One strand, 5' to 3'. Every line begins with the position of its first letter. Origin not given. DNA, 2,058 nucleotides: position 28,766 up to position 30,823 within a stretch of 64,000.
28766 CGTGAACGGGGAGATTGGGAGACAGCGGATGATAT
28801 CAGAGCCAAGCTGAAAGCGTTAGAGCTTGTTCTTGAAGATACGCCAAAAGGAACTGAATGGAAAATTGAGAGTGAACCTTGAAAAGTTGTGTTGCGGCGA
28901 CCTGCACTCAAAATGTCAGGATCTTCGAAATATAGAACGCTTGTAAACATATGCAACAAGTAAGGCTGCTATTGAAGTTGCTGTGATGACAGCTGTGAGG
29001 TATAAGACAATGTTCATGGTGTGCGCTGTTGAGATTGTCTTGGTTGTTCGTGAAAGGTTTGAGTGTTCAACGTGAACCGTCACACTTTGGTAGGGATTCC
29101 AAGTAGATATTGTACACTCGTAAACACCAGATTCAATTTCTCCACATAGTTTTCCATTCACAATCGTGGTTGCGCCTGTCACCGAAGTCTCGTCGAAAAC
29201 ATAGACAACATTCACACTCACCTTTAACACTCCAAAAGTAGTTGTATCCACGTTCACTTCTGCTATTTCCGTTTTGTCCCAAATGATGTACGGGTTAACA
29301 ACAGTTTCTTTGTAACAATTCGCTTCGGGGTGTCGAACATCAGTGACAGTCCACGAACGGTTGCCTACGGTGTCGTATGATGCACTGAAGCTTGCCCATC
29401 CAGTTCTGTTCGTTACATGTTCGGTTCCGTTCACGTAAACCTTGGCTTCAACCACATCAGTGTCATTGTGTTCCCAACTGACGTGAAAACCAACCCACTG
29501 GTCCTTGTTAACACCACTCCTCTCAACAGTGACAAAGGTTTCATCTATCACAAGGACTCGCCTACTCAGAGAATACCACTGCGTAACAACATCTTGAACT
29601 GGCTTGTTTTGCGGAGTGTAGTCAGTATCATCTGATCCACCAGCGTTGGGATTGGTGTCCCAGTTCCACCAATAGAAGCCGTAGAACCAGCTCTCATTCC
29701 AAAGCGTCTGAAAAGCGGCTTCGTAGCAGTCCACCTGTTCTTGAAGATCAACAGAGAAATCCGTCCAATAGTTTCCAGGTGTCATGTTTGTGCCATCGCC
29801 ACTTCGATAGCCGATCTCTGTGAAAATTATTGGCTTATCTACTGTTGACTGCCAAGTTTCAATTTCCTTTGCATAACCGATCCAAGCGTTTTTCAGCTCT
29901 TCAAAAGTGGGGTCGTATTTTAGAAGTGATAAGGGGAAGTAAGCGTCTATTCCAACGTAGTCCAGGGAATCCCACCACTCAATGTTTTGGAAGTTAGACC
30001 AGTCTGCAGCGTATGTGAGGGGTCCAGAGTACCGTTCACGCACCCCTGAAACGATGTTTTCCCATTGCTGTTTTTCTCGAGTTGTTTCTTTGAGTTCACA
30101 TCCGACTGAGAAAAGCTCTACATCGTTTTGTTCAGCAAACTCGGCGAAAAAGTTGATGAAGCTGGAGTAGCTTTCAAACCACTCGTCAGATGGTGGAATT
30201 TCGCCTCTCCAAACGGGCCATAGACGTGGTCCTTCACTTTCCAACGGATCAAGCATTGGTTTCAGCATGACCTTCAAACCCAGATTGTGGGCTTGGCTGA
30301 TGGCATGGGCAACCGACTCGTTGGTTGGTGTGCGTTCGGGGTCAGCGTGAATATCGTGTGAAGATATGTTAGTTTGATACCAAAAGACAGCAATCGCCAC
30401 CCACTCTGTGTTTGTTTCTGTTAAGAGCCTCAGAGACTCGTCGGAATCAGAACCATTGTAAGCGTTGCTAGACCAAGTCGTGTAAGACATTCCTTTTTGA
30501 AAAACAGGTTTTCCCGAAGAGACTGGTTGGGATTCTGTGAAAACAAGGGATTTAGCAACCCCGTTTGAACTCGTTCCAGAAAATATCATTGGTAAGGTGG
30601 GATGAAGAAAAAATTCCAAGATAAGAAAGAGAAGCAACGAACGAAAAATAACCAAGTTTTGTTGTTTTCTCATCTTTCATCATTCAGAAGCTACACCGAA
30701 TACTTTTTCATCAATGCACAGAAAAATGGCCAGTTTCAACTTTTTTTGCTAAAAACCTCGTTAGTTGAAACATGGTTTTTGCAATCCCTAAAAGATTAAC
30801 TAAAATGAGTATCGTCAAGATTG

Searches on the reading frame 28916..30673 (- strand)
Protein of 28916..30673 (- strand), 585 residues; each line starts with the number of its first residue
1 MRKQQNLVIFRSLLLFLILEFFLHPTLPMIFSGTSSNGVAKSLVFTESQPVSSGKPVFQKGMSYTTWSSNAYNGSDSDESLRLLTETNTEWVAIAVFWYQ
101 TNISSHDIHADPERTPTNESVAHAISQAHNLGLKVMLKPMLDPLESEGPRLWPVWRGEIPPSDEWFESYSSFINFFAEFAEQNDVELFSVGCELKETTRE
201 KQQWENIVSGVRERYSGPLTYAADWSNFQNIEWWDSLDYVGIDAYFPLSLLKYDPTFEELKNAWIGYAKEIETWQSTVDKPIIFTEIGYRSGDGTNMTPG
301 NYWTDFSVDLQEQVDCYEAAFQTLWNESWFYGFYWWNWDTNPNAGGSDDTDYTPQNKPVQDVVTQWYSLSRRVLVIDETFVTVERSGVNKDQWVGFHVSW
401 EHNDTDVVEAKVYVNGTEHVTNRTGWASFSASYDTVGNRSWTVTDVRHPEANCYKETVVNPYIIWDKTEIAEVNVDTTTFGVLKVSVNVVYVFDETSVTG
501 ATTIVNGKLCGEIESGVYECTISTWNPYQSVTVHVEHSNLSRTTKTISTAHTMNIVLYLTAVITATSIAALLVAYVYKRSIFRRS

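Call 76: search_protein_families(library=pfam, proteins=[window:28916-30673:-], max_evalue=0.001)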
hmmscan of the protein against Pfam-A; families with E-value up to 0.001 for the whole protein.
window:28916-30673:- (585 aa): 1 family
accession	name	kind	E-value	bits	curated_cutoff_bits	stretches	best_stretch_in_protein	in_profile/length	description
PF22612.2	GH113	-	1.3e-65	222.1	27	1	69-356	9-288/289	Glycoside Hydrolase Family 113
